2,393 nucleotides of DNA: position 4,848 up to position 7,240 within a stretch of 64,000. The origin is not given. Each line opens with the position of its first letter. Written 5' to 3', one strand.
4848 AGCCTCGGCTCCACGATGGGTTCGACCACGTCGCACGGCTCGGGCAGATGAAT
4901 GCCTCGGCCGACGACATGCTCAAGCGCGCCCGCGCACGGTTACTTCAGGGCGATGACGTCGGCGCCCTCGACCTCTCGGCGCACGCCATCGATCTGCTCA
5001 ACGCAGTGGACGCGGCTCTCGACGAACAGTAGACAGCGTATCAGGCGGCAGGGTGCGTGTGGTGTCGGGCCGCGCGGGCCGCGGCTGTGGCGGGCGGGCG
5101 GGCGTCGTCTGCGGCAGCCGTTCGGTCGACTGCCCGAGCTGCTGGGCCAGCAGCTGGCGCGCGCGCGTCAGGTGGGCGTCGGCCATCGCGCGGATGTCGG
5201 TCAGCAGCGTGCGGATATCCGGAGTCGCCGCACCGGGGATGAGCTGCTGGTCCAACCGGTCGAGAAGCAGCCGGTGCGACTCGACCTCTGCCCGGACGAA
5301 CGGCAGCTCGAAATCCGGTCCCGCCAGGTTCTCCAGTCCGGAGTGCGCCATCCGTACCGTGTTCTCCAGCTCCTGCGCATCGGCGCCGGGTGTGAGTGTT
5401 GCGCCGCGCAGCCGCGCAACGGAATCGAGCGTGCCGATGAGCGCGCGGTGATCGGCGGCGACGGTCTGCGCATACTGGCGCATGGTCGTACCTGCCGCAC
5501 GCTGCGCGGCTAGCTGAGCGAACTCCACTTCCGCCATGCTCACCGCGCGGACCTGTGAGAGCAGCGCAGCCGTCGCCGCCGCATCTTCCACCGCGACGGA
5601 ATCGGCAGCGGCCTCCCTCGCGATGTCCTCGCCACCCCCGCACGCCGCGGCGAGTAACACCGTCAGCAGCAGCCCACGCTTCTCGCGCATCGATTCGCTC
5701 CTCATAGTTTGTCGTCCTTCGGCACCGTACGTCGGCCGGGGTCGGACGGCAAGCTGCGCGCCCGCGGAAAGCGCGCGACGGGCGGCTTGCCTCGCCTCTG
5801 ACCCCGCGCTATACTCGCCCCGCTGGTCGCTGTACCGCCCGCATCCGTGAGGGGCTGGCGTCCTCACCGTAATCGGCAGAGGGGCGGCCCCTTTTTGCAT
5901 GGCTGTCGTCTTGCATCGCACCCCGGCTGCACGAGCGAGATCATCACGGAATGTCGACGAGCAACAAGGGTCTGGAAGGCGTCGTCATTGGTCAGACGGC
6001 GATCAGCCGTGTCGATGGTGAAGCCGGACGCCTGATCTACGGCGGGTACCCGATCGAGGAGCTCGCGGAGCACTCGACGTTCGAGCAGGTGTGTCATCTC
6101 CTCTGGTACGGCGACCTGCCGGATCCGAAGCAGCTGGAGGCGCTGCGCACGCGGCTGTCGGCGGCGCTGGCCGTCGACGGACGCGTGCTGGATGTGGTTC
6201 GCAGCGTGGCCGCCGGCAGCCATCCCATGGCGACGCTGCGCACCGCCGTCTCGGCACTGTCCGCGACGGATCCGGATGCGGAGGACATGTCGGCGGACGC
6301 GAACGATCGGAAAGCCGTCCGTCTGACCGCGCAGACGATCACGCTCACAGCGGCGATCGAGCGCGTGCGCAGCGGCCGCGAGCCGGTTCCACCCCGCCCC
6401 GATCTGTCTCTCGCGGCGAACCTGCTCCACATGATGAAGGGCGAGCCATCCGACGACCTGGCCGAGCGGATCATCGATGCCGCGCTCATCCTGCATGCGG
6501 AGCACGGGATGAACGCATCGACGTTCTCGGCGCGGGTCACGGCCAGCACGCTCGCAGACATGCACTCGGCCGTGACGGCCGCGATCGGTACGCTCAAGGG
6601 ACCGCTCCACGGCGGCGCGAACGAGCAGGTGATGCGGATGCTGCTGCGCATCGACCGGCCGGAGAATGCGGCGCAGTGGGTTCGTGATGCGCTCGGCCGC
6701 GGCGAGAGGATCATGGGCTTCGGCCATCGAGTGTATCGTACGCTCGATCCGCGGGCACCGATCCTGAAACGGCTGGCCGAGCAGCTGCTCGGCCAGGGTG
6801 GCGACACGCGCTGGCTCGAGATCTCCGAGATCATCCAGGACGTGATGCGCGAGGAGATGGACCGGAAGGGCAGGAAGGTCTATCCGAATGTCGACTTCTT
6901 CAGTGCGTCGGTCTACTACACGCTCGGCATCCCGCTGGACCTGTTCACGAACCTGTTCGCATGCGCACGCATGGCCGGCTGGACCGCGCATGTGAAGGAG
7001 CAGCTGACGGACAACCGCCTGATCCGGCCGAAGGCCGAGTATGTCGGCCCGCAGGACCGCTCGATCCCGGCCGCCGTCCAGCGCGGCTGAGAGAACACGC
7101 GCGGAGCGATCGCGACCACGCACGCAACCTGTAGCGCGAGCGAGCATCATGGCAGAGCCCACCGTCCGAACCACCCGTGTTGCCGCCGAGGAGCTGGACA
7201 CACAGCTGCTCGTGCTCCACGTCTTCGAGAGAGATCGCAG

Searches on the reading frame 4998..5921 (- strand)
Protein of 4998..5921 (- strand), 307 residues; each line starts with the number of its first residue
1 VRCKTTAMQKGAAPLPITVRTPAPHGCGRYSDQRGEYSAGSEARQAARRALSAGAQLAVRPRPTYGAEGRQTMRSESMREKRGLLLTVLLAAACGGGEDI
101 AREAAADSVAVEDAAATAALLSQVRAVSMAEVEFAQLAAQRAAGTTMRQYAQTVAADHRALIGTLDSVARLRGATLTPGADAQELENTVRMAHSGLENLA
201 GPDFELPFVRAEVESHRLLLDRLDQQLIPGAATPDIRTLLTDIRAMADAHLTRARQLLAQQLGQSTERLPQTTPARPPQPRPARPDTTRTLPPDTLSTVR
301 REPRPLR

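Call 49: search_protein_families(library=pfam, proteins=[window:4998-5921:-], max_evalue=0.00001)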
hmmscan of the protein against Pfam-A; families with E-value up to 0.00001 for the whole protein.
window:4998-5921:- (307 aa): 1 family
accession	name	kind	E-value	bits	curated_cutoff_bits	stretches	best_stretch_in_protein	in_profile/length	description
PF13628.12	DUF4142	-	9.7e-21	74.9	27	1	117-257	3-138/138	Domain of unknown function (DUF4142)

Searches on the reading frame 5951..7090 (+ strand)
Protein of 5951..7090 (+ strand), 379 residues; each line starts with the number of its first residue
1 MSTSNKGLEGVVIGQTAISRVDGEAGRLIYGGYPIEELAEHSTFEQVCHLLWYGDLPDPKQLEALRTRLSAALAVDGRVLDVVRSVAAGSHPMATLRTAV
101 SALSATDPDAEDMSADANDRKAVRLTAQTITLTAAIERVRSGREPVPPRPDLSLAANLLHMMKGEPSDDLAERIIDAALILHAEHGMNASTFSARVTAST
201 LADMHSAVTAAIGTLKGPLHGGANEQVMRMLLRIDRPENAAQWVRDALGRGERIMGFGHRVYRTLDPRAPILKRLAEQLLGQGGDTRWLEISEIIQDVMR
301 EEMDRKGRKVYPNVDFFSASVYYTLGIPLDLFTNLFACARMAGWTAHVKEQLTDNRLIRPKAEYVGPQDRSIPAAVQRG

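Call 49: search_protein_families(library=pfam, proteins=[window:5951-7090:+], max_evalue=0.00001)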
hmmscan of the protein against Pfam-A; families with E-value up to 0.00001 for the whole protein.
window:5951-7090:+ (379 aa): 1 family
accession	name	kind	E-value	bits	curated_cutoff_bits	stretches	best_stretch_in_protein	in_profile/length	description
PF00285.26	Citrate_synt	-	1.4e-137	459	27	1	7-361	1-357/357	Citrate synthase, C-terminal domain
